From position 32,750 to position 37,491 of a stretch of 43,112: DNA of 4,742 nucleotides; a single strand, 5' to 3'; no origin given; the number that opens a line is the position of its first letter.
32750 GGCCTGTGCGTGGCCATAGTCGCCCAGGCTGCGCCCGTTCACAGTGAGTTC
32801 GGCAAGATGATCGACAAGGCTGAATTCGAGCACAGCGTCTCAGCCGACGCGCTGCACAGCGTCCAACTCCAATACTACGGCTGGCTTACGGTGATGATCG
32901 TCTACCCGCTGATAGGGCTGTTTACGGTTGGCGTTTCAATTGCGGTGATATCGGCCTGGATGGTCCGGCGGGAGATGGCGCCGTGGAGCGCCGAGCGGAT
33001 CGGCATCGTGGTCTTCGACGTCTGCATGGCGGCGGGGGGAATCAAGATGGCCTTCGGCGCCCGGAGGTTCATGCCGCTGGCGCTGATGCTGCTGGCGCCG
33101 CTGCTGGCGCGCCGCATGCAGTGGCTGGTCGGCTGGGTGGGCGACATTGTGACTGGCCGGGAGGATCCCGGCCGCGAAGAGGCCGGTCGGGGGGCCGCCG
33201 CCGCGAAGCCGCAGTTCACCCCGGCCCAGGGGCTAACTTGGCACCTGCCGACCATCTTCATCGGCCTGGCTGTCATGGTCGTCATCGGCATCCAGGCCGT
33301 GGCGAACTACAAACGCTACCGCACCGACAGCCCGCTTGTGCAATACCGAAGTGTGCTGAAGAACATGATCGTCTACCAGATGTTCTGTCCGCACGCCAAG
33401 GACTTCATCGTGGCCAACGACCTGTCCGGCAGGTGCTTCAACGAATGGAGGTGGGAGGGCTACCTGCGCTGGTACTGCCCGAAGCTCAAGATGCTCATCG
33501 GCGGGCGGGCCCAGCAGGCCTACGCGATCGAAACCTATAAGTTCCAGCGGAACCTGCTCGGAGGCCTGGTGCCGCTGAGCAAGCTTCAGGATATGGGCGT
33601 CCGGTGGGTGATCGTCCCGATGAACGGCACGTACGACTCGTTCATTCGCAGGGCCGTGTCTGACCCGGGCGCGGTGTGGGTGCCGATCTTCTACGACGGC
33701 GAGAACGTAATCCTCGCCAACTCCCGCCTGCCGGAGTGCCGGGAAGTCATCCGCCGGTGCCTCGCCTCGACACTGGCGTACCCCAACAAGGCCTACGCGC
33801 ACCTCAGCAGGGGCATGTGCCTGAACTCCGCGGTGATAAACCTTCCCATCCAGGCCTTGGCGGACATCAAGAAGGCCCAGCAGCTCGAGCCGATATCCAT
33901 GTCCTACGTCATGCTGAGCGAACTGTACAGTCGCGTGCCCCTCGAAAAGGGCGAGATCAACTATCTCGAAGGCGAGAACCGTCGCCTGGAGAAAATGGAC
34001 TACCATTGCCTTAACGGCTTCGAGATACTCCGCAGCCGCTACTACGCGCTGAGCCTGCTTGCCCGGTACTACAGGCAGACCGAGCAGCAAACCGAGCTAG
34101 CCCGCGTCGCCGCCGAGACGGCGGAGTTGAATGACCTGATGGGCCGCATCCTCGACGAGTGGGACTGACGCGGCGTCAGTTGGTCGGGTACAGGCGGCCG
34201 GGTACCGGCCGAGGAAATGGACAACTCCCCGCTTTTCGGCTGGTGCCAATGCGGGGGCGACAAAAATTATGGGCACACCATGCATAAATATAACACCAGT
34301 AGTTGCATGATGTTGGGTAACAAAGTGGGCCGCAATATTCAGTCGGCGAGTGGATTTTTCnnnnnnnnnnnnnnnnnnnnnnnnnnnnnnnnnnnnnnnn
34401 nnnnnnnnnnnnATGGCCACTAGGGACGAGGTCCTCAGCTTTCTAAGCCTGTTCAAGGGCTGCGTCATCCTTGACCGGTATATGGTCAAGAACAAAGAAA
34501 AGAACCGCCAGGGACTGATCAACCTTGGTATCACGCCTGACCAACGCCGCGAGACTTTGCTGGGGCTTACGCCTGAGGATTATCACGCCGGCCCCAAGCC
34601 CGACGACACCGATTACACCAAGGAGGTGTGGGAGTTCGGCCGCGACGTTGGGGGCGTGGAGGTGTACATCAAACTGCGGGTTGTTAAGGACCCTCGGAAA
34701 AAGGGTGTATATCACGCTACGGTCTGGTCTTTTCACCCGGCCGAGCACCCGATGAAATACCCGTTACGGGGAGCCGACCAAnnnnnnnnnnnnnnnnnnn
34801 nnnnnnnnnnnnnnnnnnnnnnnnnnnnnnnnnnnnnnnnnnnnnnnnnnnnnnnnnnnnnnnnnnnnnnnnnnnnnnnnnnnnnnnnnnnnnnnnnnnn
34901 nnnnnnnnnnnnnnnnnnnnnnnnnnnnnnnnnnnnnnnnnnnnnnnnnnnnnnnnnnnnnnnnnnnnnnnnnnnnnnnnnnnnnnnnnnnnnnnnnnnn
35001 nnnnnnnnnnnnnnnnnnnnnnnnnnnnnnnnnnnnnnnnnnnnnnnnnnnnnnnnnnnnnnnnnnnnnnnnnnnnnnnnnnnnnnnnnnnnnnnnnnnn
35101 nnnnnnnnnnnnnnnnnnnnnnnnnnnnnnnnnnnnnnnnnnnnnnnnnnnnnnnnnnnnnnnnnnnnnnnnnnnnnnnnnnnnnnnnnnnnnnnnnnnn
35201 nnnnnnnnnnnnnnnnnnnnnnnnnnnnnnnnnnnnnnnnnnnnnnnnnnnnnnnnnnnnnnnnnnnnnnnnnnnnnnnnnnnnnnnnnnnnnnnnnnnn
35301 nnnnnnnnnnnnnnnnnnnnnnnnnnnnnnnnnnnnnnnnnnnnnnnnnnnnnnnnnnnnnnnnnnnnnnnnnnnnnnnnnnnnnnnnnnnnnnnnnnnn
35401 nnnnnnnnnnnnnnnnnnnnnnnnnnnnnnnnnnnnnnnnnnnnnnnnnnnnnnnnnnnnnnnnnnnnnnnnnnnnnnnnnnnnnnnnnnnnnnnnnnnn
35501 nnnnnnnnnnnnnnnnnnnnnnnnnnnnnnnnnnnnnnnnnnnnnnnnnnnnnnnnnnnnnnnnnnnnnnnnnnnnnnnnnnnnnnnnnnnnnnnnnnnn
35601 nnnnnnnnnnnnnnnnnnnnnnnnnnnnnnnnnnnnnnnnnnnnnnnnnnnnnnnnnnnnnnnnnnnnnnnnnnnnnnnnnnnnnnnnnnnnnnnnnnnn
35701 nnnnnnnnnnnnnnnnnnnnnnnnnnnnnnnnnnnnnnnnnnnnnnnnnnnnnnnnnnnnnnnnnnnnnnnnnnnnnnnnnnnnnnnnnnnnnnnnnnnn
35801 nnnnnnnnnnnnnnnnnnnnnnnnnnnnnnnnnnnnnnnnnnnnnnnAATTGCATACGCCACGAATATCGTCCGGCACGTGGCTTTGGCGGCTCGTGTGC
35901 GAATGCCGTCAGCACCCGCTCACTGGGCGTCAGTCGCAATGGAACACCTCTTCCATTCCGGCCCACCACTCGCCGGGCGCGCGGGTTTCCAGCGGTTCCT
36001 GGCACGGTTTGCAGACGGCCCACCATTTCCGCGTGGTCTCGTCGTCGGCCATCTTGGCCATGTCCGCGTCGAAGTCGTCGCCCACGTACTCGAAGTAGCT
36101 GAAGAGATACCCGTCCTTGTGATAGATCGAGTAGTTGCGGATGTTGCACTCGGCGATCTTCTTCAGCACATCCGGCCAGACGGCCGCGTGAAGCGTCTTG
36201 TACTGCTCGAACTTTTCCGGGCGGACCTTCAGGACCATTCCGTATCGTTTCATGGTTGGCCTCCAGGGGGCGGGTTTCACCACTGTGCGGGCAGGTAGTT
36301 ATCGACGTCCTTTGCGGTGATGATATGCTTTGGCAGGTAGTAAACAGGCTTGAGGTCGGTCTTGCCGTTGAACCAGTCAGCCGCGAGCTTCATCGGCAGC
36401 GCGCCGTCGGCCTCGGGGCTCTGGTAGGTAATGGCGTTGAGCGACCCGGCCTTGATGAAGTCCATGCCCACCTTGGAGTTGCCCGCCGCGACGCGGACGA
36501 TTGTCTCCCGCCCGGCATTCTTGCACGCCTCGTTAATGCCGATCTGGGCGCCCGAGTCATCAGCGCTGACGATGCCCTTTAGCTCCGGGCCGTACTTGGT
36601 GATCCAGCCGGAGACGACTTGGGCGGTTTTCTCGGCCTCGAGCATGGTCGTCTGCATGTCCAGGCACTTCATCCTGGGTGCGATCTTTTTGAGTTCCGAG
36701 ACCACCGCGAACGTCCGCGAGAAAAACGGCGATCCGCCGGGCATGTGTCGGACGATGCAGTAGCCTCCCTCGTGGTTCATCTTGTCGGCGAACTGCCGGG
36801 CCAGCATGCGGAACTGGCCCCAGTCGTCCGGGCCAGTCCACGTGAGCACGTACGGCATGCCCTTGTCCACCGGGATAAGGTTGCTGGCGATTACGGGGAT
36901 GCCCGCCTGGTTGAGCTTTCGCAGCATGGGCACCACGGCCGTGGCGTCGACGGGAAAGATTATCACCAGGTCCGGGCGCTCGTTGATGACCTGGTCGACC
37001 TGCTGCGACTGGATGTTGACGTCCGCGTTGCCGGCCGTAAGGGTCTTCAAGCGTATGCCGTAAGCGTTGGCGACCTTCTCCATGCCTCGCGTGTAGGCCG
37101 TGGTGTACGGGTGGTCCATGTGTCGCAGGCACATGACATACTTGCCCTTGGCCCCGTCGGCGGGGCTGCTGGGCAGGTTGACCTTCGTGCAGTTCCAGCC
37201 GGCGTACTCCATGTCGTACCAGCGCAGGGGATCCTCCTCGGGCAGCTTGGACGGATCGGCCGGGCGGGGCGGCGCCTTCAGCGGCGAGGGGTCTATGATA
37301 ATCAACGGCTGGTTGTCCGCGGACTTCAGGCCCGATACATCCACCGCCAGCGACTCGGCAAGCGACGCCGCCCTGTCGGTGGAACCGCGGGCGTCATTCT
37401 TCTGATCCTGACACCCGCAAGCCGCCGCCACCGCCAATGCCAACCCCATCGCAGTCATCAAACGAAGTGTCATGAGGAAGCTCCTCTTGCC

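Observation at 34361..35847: Toxin-antitoxin cassette: MqsR-like toxin with a zinc-ribbon/HTH/Panacea triple-domain antitoxin and a perfect operator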

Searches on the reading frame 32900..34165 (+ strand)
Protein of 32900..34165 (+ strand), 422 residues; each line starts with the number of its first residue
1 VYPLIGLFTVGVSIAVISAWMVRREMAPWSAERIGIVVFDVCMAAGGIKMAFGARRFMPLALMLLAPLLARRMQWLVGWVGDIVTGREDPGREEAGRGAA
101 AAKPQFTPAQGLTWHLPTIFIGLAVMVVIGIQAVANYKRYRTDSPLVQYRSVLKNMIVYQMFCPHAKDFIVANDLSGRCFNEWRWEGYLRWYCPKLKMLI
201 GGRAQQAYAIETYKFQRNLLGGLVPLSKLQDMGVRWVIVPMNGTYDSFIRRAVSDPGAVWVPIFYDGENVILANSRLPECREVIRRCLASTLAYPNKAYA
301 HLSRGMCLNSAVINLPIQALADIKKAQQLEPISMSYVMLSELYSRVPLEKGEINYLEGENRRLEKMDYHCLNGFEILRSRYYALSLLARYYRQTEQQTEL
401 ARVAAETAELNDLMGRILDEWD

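Call 43: find_related_loci(query=window:32900-34165:+, collection=genome_contigs, flank=5000)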
Query window:32900-34165:+ (422 aa) in genome_contigs; peptide patterns used: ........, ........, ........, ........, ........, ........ (x = any residue, [..] = any of these).
88 stretches matched a pattern; 1 encode a relative of the query (tblastn E <= 1e-3); 1 distinct loci.
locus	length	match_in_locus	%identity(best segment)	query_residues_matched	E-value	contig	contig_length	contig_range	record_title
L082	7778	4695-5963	79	1-422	0e+0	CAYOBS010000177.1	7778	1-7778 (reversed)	MAG TPA_asm: uncultured Planctomycetaceae bacterium isolate binchicken_co91_493 genome assembly, contig: NODE_12744_leng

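Call 82: search_protein_families(library=pfam, proteins=[L082:5977-7026:-], max_evalue=0.001)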
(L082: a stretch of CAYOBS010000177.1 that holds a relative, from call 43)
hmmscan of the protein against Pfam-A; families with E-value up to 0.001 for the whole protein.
L082:5977-7026:- (350 aa): 1 family
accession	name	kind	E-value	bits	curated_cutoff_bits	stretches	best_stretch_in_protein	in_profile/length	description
PF01208.23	URO-D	-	5.1e-28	98.5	23.9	1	146-343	153-345/346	Uroporphyrinogen decarboxylase (URO-D)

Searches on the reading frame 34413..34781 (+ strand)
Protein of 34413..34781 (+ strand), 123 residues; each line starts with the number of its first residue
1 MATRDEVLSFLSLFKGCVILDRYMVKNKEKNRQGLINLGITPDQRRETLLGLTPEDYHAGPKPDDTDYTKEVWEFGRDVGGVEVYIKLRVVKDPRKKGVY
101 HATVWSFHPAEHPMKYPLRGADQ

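Call 6: search_protein_families(library=pfam, proteins=[window:34413-34781:+], max_evalue=1)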
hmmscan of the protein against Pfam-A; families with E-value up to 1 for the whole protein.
window:34413-34781:+ (123 aa): 1 family
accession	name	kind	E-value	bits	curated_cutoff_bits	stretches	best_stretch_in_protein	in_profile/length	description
PF15723.11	MqsR_toxin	-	0.063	14.1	26.2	1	25-93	19-87/95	Motility quorum-sensing regulator, toxin of MqsA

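Call 7: search_protein_families(library=ncbifam, proteins=[window:34413-34781:+], max_evalue=1)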
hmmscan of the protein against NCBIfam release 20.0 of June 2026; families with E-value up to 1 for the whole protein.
window:34413-34781:+ (123 aa): 0 families

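Call 8: search_protein_families(library=padloc, proteins=[window:34413-34781:+], max_evalue=1)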
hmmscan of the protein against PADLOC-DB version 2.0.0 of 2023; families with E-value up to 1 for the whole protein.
window:34413-34781:+ (123 aa): 0 families

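Call 9: search_solved_structures(query=window:34413-34781:+, max_evalue=10, show_alignments=2)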
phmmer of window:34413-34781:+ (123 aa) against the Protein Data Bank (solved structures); distinct sequences matched with E-value up to 10: 3.
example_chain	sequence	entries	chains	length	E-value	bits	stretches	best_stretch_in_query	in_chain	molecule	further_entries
2w9p_A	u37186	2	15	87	1.2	12.3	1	67-106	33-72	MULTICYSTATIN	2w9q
2br3_A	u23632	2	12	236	1.3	12.3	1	70-110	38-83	CEPHALOSPORIN HYDROXYLASE CMCI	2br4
2bm8_A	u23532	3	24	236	1.3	12.2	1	71-110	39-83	CEPHALOSPORIN HYDROXYLASE CMCI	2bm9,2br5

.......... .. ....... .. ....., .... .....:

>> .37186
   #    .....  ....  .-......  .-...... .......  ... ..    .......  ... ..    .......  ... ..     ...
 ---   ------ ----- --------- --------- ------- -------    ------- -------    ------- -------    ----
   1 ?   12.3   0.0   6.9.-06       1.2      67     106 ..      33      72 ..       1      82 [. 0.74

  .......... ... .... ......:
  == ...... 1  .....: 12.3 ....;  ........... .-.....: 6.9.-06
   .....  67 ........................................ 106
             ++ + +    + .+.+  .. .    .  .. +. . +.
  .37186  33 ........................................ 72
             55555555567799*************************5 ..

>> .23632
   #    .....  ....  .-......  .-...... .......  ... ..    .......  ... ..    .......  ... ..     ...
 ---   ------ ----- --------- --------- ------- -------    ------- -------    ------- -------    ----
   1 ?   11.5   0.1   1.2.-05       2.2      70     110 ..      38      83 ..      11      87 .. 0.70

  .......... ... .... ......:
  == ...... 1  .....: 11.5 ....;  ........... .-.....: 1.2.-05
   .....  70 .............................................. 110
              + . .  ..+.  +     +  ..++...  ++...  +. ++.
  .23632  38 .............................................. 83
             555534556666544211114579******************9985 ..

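Call 14: find_homologous_proteins(query=window:34413-34781:+)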
Query window:34413-34781:+ (123 aa): 110 proteins with E <= 0.001 among 114 candidates.
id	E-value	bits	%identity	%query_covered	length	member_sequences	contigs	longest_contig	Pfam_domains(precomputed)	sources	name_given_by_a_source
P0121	1.5e-79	282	100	100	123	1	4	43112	-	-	-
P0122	8.1e-70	251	89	100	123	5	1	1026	-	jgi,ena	jgi:hypothetical protein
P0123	5.9e-69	248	89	100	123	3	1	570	-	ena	-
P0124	5.5e-66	238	85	100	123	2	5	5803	-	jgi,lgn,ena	-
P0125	5.6e-66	238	84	100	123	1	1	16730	-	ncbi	-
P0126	4.8e-62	225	80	100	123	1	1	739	-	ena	-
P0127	2.6e-61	223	79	98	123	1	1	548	-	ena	-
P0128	3.2e-61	223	78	100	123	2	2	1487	-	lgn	-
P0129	8.3e-60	218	76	100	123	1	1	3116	-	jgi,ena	-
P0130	1.6e-57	211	74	98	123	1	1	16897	-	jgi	jgi:hypothetical protein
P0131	3.7e-57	210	76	98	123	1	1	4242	-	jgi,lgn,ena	jgi:hypothetical protein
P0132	2.0e-55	204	71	100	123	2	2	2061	-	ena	-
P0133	2.3e-54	201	71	98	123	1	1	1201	-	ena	-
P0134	7.2e-54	199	72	98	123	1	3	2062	-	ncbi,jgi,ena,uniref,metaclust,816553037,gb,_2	ncbi:hypothetical protein LCGC14_2186030 [marine sediment metagenome]|uniref:Uncharacterized protein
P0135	4.3e-53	197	72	97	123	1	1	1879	-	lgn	-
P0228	1.6e-29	120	50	98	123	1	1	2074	PF15723.12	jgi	jgi:hypothetical protein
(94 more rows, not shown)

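Call 26: search_solved_structures(query=A2, max_evalue=10, show_alignments=3)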
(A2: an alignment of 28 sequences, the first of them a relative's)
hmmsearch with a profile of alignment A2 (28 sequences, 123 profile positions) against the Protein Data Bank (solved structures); distinct sequences matched with E-value up to 10: 0.

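Call 28: search_protein_families(library=pfam, alignment_id=A2, max_evalue=1)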
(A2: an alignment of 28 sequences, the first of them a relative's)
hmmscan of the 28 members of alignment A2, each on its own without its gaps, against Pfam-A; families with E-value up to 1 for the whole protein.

A. member 1, P0121 (123 aa): 1 family
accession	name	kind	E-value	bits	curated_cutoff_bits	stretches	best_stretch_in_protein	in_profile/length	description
PF15723.11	MqsR_toxin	-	0.063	14.1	26.2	1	25-93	19-87/95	Motility quorum-sensing regulator, toxin of MqsA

B. families by the number of members that match (of 28 scanned): 6 families
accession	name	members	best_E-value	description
PF15723.11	MqsR_toxin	20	4.5e-07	Motility quorum-sensing regulator, toxin of MqsA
PF23931.1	Terminase_6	2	0.25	Terminase small subunit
PF19033.6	Intu_longin_3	1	0.083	Intu longin-like domain 3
PF24227.1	DUF7443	1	0.16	Domain of unknown function (DUF7443)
PF18537.6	CODH_A_N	1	0.18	Carbon monoxide dehydrogenase subunit alpha N-terminal domain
PF02814.20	UreE_N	1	0.37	UreE urease accessory protein, N-terminal domain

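Call 32: predict_structure(alignment_id=A2)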
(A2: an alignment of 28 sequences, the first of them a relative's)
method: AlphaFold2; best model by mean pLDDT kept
length: 123 residues; sequences in the alignment: 28
mean_pLDDT: 93.4   pTM: 0.87
mean pLDDT of the five models: 93.4, 92.8, 92.5, 92.3, 90.5
residues with pLDDT >= 90: 102; 70-90: 18; 50-70: 2; < 50: 1
segments of 3 or more residues with pLDDT < 50: none
pLDDT, mean of each block of 10 residues (from residue 1): 94 98 91 91 97 97 89 96 97 92 96 92 54
secondary structure, 60 per line:
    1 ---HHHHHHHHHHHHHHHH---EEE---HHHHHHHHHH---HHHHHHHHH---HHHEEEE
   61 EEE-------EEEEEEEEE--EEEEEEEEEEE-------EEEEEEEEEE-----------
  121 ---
elements in order: H4-19 E23-25 H29-38 H42-50 E57-63 E71-79 E82-92 E100-109

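Call 35: fold_search(model_id=the predicted structure, library=pdb)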
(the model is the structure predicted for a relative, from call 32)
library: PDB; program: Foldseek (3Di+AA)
matches with E <= 10: 652; with E <= 0.001: 0
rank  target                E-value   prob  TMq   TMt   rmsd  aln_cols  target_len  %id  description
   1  3hi2_B                1.1e-03  1.00  0.59  0.73   3.1        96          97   18  Structure of the N-terminal domain of the E. coli antitoxin MqsA (YgiT/b3021) in complex with the E. coli toxin MqsR ( (released 2010-01-12)
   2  1xxp_A                2.1e-01  0.13  0.24  0.13  11.9       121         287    7  Yersinia YopH (residues 163-468) C403S binds phosphotyrosyl peptide at two sites (released 2005-03-22)
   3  5ts4_B                2.2e-01  0.20  0.33  0.37   7.4       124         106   11  Crystal structure of a de novo designed protein with curved beta-sheet (released 2017-01-25)
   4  3bm8                  2.4e-01  0.09  0.21  0.12  10.3       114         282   10  crystal structure of YopH mutant D356A complexed with irreversible inhibitor PVSN (released 2008-06-17)
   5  6zj8_G                3.6e-01  0.10  0.30  0.28  11.7       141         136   13  Structure of the PAS domain from Bordetella pertussis BvgS (released 2020-11-11)
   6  3vol                  4.3e-01  0.12  0.27  0.25   7.6        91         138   13  X-ray Crystal Structure of PAS-HAMP Aer2 in the CN-bound Form (released 2012-05-23)
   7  1gpp                  5.0e-01  0.20  0.21  0.13   5.4        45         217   20  Crystal structure of the S.cerevisiae Homing Endonuclease PI-SceI Domain I (released 2002-09-19)
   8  3qcl                  5.3e-01  0.06  0.21  0.11  12.6       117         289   11  Human receptor protein tyrosine phosphatase gamma, domain 1, in complex with 2-[(3,4-dichlorobenzyl)sulfanyl]-4-(4-hydro (released 2011-12-28)
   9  1pa9                  5.3e-01  0.05  0.20  0.11  12.2       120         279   10  Yersinia Protein-Tyrosine Phosphatase complexed with pNCS (Yop51,Pasteurella X,Ptpase,Yop51delta162) (Catalytic Domain,  (released 2003-11-04)
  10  1lyv                  5.7e-01  0.06  0.22  0.13  12.4       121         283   12  High-resolution structure of the catalytically inactive yersinia tyrosine phosphatase C403A mutant in complex with phosp (released 2002-07-03)
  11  21ie_A                6.0e-01  0.12  0.25  0.43   9.5        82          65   16  The MIDN Catch-IRF4 (A8S) fusion protein (released 2026-02-04)
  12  2gj3_A                6.0e-01  0.09  0.26  0.27   7.2        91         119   13  Crystal structure of the FAD-containing PAS domain of the protein NifL from Azotobacter vinelandii. (released 2007-03-06)
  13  2qgu                  6.0e-01  0.08  0.28  0.22  10.1       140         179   16  Three-dimensional structure of the phospholipid-binding protein from Ralstonia solanacearum Q8XV73_RALSQ in complex with (released 2007-07-24)
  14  1ue6_B                6.9e-01  0.06  0.17  0.19  10.7        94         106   10  Crystal structure of the single-stranded dna-binding protein from mycobacterium tuberculosis (released 2004-02-10)
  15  1yts                  6.9e-01  0.06  0.21  0.12  10.3        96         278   14  A LIGAND-INDUCED CONFORMATIONAL CHANGE IN THE YERSINIA PROTEIN TYROSINE PHOSPHATASE (released 1995-07-10)
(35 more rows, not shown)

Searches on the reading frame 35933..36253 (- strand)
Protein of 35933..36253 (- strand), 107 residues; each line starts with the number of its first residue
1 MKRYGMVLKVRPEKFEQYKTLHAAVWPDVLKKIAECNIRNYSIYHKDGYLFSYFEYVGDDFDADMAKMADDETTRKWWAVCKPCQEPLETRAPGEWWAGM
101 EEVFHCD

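Call 82: search_protein_families(library=pfam, proteins=[window:35933-36253:-], max_evalue=0.001)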
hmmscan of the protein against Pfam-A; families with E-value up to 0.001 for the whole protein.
window:35933-36253:- (107 aa): 1 family
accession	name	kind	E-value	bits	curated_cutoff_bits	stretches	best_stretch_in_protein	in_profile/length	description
PF05336.19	rhaM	-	1.5e-33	115.6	23.4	1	3-105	1-104/105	L-rhamnose mutarotase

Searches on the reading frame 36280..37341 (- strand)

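Call 82: search_protein_families(library=pfam, proteins=[window:36280-37341:-], max_evalue=0.001)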
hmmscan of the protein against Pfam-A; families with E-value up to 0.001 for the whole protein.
window:36280-37341:- (354 aa): 2 families
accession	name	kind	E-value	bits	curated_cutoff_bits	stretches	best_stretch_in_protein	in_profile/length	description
PF13407.12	Peripla_BP_4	-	1e-39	137.1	35.1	1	70-327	3-257/258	Periplasmic binding protein domain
PF00532.27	Peripla_BP_1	-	1e-07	32.2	22.2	1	70-166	6-101/281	Periplasmic binding proteins and sugar binding domain of LacI family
